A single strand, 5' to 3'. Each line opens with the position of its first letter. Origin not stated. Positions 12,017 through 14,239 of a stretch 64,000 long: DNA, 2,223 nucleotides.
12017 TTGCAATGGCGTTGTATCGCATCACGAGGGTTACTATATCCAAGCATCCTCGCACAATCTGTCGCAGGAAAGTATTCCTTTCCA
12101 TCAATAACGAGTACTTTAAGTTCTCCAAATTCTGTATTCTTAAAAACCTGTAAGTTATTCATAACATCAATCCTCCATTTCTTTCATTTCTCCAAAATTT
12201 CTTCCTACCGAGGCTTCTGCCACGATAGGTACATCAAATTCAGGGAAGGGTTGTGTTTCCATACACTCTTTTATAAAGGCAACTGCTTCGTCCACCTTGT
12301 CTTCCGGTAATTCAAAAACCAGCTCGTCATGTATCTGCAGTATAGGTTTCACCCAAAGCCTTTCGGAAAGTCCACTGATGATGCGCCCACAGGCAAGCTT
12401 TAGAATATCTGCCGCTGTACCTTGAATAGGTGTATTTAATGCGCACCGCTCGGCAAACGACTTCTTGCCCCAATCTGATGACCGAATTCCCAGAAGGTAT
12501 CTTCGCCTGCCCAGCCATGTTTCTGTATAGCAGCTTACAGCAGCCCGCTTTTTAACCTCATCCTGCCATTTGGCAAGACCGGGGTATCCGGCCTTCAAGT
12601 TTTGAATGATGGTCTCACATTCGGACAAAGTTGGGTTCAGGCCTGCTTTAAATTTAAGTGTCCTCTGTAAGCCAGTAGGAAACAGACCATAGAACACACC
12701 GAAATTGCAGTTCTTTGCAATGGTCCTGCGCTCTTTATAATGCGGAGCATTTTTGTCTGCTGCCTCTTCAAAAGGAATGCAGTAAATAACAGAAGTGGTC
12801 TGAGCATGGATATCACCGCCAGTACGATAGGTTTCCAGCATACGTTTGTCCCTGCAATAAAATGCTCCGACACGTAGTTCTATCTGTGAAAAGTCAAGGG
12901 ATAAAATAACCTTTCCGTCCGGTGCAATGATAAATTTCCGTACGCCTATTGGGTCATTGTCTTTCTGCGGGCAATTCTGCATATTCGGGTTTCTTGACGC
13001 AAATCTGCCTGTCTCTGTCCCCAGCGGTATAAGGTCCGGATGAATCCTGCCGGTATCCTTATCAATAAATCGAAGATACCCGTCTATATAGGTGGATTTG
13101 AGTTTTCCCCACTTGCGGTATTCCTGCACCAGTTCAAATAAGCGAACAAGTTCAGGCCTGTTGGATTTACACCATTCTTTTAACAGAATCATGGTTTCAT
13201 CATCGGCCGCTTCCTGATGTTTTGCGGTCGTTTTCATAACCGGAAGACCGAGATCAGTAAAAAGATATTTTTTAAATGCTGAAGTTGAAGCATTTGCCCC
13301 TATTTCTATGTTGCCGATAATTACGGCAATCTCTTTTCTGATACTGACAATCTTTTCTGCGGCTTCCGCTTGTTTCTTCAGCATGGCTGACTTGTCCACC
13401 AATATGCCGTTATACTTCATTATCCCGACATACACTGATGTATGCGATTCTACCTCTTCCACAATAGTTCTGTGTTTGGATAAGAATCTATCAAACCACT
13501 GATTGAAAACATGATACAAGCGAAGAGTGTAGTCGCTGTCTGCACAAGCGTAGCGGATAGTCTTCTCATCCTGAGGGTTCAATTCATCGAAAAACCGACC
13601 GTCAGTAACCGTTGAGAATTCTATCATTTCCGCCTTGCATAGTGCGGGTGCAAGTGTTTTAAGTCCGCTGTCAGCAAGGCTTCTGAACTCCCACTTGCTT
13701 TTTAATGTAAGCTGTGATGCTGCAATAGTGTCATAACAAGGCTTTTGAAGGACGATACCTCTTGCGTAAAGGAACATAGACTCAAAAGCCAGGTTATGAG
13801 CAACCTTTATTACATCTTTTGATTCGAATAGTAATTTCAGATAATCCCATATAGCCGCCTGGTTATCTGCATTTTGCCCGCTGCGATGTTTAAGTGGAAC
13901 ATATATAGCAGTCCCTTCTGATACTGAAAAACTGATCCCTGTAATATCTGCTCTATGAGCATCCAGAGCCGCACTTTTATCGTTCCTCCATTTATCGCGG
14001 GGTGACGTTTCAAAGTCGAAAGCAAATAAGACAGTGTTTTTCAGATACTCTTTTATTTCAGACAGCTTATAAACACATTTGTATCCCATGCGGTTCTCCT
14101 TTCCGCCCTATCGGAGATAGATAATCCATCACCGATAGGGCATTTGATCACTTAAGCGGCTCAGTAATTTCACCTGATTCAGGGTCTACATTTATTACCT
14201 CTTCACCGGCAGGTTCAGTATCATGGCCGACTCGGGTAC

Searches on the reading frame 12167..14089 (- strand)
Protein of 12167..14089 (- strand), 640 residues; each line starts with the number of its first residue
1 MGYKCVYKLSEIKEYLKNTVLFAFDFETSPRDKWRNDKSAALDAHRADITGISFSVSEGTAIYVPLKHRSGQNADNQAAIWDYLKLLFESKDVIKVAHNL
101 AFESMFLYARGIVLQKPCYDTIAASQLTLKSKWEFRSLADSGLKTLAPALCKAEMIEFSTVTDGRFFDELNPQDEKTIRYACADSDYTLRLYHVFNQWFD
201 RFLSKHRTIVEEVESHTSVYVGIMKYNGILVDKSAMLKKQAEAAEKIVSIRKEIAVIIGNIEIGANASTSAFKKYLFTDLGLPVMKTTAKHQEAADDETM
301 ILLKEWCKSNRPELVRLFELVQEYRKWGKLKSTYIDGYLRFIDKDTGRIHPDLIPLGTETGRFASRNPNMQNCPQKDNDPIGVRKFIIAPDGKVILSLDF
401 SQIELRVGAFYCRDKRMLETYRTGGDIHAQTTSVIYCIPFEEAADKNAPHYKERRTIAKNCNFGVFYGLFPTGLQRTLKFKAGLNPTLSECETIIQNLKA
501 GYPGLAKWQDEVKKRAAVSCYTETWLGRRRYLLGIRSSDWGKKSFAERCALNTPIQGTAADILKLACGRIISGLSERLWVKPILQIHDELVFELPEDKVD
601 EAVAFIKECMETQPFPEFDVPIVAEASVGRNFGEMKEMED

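Call 53: search_protein_families(library=ncbifam, proteins=[window:12167-14089:-], max_evalue=1e-10)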
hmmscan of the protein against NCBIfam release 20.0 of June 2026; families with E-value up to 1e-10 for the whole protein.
window:12167-14089:- (640 aa): 9 families
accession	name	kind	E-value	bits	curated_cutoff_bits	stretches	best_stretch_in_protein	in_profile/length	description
NF011541.0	PRK14975.2-1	equivalog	0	1406.7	871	1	1-640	1-641/645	bifunctional 3'-5' exonuclease/DNA polymerase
NF004397.1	PRK05755.1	equivalog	5.9e-115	385.7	720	1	39-636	325-889/889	DNA polymerase I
TIGR00593.1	pola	equivalog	3.4e-93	313.6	600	1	72-636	362-890/890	DNA polymerase I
NF011539.0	PRK14975.1-3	equivalog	5e-74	249.7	640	1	83-633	112-626/628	bifunctional 3'-5' exonuclease/DNA polymerase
NF011542.0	PRK14975.2-2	equivalog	7.8e-72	242.6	1061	2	319-638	474-793/802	bifunctional 3'-5' exonuclease/DNA polymerase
NF011543.0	PRK14975.2-3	equivalog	1e-68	232.2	1139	2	317-639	511-842/853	bifunctional 3'-5' exonuclease/DNA polymerase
NF011540.0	PRK14975.1-4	equivalog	8.9e-47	159.8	601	1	78-612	58-552/576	bifunctional 3'-5' exonuclease/DNA polymerase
NF038380.1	phage_DpoZ_1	exception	2.8e-26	92.1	500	1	49-425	11-398/607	aminoadenine-incorporating DNA polymerase DpoZ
NF038381.1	phage_DpoZ_2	exception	1.4e-16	60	350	1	316-509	418-613/754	aminoadenine-incorporating DNA polymerase DpoZ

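Call 55: find_homologous_proteins(query=window:12167-14089:-, max_evalue=1e-50)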
Query window:12167-14089:- (640 aa): 5814 proteins with E <= 1e-50 among 8000 candidates; the best 120 are listed.
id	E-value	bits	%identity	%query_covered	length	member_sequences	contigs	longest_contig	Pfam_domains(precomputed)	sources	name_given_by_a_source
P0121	0.0e+0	1456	98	100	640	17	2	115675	PF01612.27,PF00476.27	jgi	jgi:DNA polymerase-1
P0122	0.0e+0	1450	98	100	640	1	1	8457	PF01612.27,PF00476.27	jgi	jgi:DNA polymerase-1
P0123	0.0e+0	1445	98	100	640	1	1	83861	PF01612.27,PF00476.27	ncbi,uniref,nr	ncbi:bifunctional 3'-5' exonuclease/DNA polymerase [Defluviitalea raffinosedens]|uniref:bifunctional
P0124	0.0e+0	1440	97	100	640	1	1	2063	PF01612.27,PF00476.27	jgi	-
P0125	0.0e+0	1432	97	100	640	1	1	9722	PF01612.27,PF00476.27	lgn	-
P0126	0.0e+0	1431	96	100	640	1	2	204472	PF01612.27,PF00476.27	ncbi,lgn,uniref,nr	ncbi:bifunctional 3'-5' exonuclease/DNA polymerase [Desulforamulus hydrothermalis]|uniref:DNA polyme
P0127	0.0e+0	1431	96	100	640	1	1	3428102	PF01612.27,PF00476.27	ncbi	ncbi:MAG: bifunctional 3'-5' exonuclease/DNA polymerase [Christensenellales bacterium]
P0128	0.0e+0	1431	96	100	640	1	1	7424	PF01612.27,PF00476.27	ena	-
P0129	0.0e+0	1431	96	100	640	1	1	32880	PF01612.27,PF00476.27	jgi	jgi:DNA polymerase-1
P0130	0.0e+0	1430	96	100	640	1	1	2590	PF01612.27,PF00476.27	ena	-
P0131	0.0e+0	1430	96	100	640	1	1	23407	PF01612.27,PF00476.27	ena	-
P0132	0.0e+0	1430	96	100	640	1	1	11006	PF01612.27,PF00476.27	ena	-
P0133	0.0e+0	1430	96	100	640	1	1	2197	PF01612.27,PF00476.27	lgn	-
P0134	0.0e+0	1430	96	100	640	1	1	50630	PF01612.27,PF00476.27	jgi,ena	jgi:DNA polymerase-1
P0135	0.0e+0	1429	96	100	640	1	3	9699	PF01612.27,PF00476.27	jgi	jgi:DNA polymerase-1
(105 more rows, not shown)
